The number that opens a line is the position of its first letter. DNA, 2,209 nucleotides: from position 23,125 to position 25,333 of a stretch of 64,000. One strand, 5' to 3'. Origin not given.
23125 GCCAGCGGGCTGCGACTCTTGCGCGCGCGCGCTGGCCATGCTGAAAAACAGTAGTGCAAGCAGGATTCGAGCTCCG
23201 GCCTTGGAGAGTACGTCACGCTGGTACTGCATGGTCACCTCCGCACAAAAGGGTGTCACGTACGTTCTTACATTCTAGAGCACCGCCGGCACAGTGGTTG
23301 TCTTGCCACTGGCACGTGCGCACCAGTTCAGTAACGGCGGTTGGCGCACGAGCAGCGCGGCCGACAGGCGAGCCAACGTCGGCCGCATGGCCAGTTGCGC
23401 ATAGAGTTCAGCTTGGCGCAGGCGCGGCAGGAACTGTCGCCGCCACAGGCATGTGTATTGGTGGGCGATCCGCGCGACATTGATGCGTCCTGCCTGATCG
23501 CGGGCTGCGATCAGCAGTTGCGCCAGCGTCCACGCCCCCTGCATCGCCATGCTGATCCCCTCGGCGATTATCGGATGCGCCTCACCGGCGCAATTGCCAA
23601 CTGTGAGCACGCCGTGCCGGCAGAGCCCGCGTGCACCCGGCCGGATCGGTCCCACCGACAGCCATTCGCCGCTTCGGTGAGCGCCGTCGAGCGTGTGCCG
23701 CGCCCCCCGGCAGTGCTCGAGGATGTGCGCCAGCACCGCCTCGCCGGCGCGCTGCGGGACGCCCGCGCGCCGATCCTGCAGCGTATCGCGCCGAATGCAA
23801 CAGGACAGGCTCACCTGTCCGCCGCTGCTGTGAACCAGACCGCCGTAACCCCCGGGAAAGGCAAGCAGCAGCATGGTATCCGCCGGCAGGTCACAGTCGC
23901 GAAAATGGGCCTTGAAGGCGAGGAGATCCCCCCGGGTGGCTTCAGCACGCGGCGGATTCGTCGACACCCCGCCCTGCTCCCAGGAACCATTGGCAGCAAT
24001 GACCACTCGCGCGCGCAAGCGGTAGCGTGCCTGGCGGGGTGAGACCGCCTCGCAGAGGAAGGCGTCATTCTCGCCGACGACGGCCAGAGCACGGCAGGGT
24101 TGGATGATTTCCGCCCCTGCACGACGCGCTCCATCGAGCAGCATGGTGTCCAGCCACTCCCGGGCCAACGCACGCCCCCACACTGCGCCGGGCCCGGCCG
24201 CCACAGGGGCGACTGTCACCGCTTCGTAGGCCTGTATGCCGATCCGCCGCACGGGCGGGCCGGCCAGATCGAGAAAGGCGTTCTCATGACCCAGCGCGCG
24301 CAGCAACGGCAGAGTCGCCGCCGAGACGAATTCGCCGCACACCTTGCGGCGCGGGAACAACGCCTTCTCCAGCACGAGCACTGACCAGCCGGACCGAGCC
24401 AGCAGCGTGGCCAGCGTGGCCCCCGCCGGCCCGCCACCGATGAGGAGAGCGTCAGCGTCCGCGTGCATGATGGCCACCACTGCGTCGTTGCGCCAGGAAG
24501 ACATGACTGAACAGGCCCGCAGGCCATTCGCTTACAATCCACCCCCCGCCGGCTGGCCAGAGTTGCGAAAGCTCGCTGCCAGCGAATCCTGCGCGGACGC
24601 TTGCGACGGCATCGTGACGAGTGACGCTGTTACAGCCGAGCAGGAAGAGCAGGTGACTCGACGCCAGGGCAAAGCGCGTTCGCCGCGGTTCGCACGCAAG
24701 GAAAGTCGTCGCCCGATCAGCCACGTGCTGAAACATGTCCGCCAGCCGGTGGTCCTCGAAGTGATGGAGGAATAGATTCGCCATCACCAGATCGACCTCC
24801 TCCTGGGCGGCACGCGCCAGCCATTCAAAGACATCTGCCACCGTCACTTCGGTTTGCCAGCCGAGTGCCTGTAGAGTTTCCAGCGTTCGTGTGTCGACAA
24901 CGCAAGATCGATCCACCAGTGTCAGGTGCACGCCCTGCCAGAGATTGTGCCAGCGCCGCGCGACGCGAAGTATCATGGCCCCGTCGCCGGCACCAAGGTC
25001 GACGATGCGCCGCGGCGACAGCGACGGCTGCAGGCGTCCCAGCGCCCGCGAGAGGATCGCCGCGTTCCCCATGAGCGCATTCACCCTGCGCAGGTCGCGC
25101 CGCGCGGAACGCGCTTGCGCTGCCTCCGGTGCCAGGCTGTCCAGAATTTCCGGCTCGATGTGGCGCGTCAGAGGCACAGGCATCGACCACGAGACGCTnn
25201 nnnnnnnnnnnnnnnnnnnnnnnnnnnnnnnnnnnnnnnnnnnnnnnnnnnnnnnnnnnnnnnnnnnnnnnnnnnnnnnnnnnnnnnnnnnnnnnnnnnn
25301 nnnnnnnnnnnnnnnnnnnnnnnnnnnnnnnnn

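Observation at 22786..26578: Type III PKS / methyltransferase / flavoprotein (srsABC-like) operon extended by a secreted cupredoxin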

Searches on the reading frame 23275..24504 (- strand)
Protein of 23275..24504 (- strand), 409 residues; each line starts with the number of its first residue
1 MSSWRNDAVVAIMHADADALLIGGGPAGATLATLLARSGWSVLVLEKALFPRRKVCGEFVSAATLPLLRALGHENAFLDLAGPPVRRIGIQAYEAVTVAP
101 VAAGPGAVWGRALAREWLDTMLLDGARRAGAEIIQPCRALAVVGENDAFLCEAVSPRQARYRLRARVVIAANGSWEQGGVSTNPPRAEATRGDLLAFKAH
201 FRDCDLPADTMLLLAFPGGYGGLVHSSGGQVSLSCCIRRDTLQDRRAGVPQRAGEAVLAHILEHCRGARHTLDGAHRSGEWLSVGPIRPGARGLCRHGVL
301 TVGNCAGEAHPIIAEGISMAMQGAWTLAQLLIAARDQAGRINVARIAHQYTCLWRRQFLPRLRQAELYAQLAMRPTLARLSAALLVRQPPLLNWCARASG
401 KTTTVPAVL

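Call 3: search_protein_families(library=pfam, proteins=[window:23275-24504:-], max_evalue=0.01)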
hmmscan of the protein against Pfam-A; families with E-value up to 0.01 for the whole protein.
window:23275-24504:- (409 aa): 8 families
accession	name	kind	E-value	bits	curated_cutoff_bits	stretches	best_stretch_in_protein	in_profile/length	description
PF01494.25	FAD_binding_3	-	1.6e-16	60.9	22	1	17-337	2-325/349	FAD binding domain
PF01266.30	DAO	-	1.6e-07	31.6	27.9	2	18-48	1-31/353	FAD dependent oxidoreductase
PF13450.12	NAD_binding_8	-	3.8e-05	24.3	21.9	1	22-48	2-28/68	NAD(P)-binding Rossmann-like domain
PF12831.13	FAD_oxidored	-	0.00049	19.9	27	1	18-171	1-143/416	FAD dependent oxidoreductase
PF00890.30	FAD_binding_2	-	0.0036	17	20.4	0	18-48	1-31/414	FAD binding domain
PF04820.20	Trp_halogenase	-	0.0036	16.7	21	0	20-80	3-67/458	Tryptophan halogenase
PF05834.18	Lycopene_cycl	-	0.0067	16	23.4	0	18-96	1-84/380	Lycopene cyclase protein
PF03486.20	HI0933_like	-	0.009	15.9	50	0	18-55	2-39/244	HI0933-like protein Rossmann domain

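Call 4: search_protein_families(library=ncbifam, proteins=[window:23275-24504:-], max_evalue=0.01)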
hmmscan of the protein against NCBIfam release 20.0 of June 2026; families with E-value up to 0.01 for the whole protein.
window:23275-24504:- (409 aa): 60 families (the best 25 are shown)
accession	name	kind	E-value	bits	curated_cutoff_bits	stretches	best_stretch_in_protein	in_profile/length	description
TIGR02032.1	GG-red-SF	subfamily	4.3e-24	85.7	158.8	1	18-324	2-290/297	geranylgeranyl reductase family protein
NF049967.1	QhpG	equivalog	1.9e-18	66.6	240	1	21-339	3-294/423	flavin-dependent monooxygenase QhpG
NF004834.1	PRK06185.1-3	subfamily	1.2e-13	50.7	500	1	18-173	9-167/420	FAD-dependent oxidoreductase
NF004835.0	PRK06185.1-4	equivalog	2.4e-13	49.6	601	1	12-173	6-170/411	FAD-dependent oxidoreductase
NF004833.1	PRK06185.1-1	subfamily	4.8e-13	48.6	488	1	19-348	5-331/403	FAD-dependent oxidoreductase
NF041080.1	DGGGPL_reductase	equivalog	2.4e-12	46.5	580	1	18-174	3-155/447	digeranylgeranylglycerophospholipid reductase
NF038171.1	maturase_LodB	equivalog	1.7e-11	43.8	400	1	18-336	1-316/361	lysine-epsilon-oxidase maturase LodB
TIGR02023.1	BchP-ChlP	subfamily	1.5e-10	40.6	343.3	1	18-174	2-153/388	geranylgeranyl diphosphate reductase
TIGR01988.1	Ubi-OHases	subfamily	7e-10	38.3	224.65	2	293-351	274-332/387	ubiquinone biosynthesis hydroxylase, UbiH/UbiF/VisC/COQ6 family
TIGR01984.1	UbiH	equivalog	8.8e-10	37.9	392.2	2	19-174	2-160/382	2-octaprenyl-6-methoxyphenyl hydroxylase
NF041160.1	DGGPL_Thplmales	equivalog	8.9e-10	38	780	1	17-173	4-158/396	digeranylgeranylglycerophospholipid reductase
NF045655.1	MkRedMenJ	equivalog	1.6e-09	37.2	700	1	13-174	1-158/406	menaquinone reductase MenJ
NF005313.0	PRK06847.1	subfamily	9.6e-09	34.6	372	1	18-143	6-134/375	hypothetical protein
NF006593.0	PRK09126.1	equivalog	1.5e-08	33.9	420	1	15-48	3-36/393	5-demethoxyubiquinol-8 5-hydroxylase UbiM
NF004356.0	PRK05732.1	equivalog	1.7e-08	33.7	384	1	294-350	279-335/395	2-octaprenyl-6-methoxyphenyl hydroxylase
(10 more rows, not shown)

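Call 28: search_solved_structures(query=window:23275-24504:-, max_evalue=0.001, show_alignments=1)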
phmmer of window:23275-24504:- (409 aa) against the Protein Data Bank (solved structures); distinct sequences matched with E-value up to 0.001: 21.
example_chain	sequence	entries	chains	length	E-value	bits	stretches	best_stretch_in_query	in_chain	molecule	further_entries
7fco_A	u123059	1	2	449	5.1e-13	52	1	13-82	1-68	ChlB4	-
3e1t_A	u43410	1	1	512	7.9e-11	44.8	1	18-358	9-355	Halogenase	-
8zop_A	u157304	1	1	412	3.4e-10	42.7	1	14-79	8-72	Halogenase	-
5buk_A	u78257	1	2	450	1.8e-09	40.3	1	15-70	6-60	FADH2-dependent halogenase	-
5dbj_E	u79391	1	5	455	3.2e-09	39.5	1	15-72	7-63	FADH2-dependent halogenase PltA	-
3oz2_A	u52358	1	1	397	1.2e-07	34.3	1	18-196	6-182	Digeranylgeranylglycerophospholipid reductase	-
3i3l_A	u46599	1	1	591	1.5e-05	27.4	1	19-324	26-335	Alkylhalidase CmlS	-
5bul_A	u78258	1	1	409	4.3e-05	25.9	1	17-329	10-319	flavin-dependent halogenase triple mutant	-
8gu0_A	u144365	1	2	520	4.9e-05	25.7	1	17-134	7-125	Non-heme halogenase radH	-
3nix_A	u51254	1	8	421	5.3e-05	25.6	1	16-79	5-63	Flavoprotein/dehydrogenase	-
5bva_A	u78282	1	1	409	0.00011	24.6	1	17-329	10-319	flavin-dependent halogenase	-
6j0z_C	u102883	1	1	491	0.00017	23.9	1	15-174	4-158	Putative angucycline-like polyketide oxygenase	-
4cy6_A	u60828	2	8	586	0.00021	23.6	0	15-93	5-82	2-HYDROXYBIPHENYL-3-MONOOXYGENASE | 2-HYDROXYBIPHENYL 3-MONOOXYGENASE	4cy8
4z2u_A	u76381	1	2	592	0.00022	23.6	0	15-93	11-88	2-hydroxybiphenyl-3-monooxygenase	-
4z2r_A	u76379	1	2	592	0.00022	23.6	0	15-93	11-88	2-hydroxybiphenyl-3-monooxygenase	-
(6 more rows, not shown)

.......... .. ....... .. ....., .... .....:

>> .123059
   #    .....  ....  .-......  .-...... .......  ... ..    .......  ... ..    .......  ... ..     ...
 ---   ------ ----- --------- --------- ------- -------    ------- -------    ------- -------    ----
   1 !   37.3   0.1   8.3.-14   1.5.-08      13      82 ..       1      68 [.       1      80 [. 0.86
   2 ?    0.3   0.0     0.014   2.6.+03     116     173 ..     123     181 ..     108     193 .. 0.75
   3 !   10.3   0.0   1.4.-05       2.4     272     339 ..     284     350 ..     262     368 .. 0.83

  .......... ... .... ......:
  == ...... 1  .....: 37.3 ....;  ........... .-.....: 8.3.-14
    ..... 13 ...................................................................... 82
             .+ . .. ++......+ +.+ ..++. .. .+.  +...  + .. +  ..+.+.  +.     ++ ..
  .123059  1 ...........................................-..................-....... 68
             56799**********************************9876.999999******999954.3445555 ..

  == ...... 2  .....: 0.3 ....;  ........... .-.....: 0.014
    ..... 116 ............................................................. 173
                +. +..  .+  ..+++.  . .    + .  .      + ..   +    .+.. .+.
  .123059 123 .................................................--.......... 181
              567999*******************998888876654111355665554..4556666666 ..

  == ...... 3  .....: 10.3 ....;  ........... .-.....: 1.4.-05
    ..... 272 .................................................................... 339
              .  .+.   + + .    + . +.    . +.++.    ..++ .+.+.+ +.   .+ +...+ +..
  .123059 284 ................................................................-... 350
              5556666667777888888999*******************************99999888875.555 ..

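Call 45: search_dna_similar(query=window:23275-24504:-, collection=plasmids, mode=protein, max_evalue=1e-10, max_rows=40)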
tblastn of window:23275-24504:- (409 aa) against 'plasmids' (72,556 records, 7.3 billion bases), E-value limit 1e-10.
Records with a match: 4; places in all: 4; records where one place covers at least 80% of the query: 3.
Best place of each record, by identity: <60% 4.
By first word of the organism name: Mesorhizobium 2; Caballeronia 1; Burkholderia 1.
By predicted mobility (MOB-suite, as given by PLSDB): non-mobilizable 4.
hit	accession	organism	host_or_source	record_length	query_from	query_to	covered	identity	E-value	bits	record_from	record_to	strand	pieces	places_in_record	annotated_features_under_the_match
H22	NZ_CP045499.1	Mesorhizobium sp. INR15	pure culture,nutrient broth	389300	37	402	89%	46.5%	4e-73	255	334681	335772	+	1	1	FAD-dependent monooxygenase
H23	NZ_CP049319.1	Caballeronia sp. SBC2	whole organism,soil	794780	38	402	89%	42.7%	5e-63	226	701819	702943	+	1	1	FAD-dependent oxidoreductase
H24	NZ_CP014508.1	Burkholderia sp. PAMC 28687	Usnea,single cell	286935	37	402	89%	40.5%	7e-59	214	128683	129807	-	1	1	NAD(P)/FAD-dependent oxidoreductase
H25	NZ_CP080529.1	Mesorhizobium sp. AR07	Oxytropis sp.,Cell culture,root nodule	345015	109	389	69%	30.4%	3e-14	82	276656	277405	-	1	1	hypothetical protein (x2)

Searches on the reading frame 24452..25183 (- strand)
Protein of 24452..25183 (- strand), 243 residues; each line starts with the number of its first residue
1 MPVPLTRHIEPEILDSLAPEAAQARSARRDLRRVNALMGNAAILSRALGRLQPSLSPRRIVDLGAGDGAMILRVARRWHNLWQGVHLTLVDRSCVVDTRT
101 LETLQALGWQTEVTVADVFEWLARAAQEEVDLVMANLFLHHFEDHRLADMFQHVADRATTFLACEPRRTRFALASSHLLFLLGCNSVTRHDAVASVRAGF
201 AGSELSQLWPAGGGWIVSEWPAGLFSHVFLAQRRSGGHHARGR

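Call 3: search_protein_families(library=pfam, proteins=[window:24452-25183:-], max_evalue=0.01)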
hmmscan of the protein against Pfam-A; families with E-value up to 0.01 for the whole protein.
window:24452-25183:- (243 aa): 8 families
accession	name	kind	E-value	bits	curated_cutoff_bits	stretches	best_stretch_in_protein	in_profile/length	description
PF13649.12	Methyltransf_25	-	6.6e-08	33.6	27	1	60-155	1-90/97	Methyltransferase domain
PF13489.12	Methyltransf_23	-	6.9e-07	29.6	27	1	43-156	12-110/164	Methyltransferase domain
PF08242.18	Methyltransf_12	-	2.4e-05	25.4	30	1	61-155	1-89/98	Methyltransferase domain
PF13847.12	Methyltransf_31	-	9.8e-05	22.5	27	1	59-145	6-90/145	Methyltransferase domain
PF08241.18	Methyltransf_11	-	0.0002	22.3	21.2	1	61-146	1-77/95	Methyltransferase domain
PF05175.20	MTS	-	0.0028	17.8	23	1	56-144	31-113/170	Methyltransferase small domain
PF10294.15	Methyltransf_16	-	0.006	16.8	21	0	54-169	44-161/174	Lysine methyltransferase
PF02636.23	Methyltransf_28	-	0.0064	16.4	23.3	1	56-138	18-101/249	Putative S-adenosyl-L-methionine-dependent methyltransferase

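Call 4: search_protein_families(library=ncbifam, proteins=[window:24452-25183:-], max_evalue=0.01)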
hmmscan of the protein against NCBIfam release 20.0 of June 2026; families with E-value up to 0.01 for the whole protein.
window:24452-25183:- (243 aa): 7 families
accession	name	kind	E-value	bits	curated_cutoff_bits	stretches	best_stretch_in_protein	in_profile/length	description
NF004851.0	PRK06202.1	equivalog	1.4e-20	73.8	243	1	9-221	12-222/237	hypothetical protein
NF010703.0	PRK14103.1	equivalog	8e-06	25.5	320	1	54-146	27-106/256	trans-aconitate 2-methyltransferase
TIGR02072.1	BioC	equivalog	0.0007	19.5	184.95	1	49-153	28-123/244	malonyl-ACP O-methyltransferase BioC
TIGR03534.1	RF_mod_PrmC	equivalog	0.0016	18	199.1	1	47-136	80-163/253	peptide chain release factor N(5)-glutamine methyltransferase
NF047853.1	tRm6a37MtseTrmN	equivalog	0.0018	18.1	350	1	48-137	35-122/244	tRNA(1)(Val) (adenine(37)-N(6))-methyltransferase TrmN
NF002463.0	PRK01683.1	equivalog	0.0059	16.2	297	1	54-154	29-116/258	trans-aconitate 2-methyltransferase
TIGR02021.1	BchM-ChlM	equivalog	0.0081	15.6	158.9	0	36-159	33-148/218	magnesium protoporphyrin IX methyltransferase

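Call 46: search_dna_similar(query=window:24452-25183:-, collection=plasmids, mode=protein, max_evalue=1e-8, max_rows=40)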
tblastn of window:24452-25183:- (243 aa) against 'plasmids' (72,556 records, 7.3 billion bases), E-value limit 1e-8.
Records with a match: 3; places in all: 3; records where one place covers at least 80% of the query: 3.
Best place of each record, by identity: <60% 3.
By first word of the organism name: Caballeronia 1; Burkholderia 1; Mesorhizobium 1.
By predicted mobility (MOB-suite, as given by PLSDB): non-mobilizable 3.
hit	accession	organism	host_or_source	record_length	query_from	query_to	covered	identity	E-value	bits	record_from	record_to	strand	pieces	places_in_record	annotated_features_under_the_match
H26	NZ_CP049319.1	Caballeronia sp. SBC2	whole organism,soil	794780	5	233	94%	46.0%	5e-51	185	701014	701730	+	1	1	methyltransferase domain-containing protein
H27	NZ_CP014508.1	Burkholderia sp. PAMC 28687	Usnea,single cell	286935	3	234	95%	43.8%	2e-45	169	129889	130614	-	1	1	hypothetical protein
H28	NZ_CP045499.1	Mesorhizobium sp. INR15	pure culture,nutrient broth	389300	7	233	93%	43.5%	6e-45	167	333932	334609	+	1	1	class I SAM-dependent methyltransferase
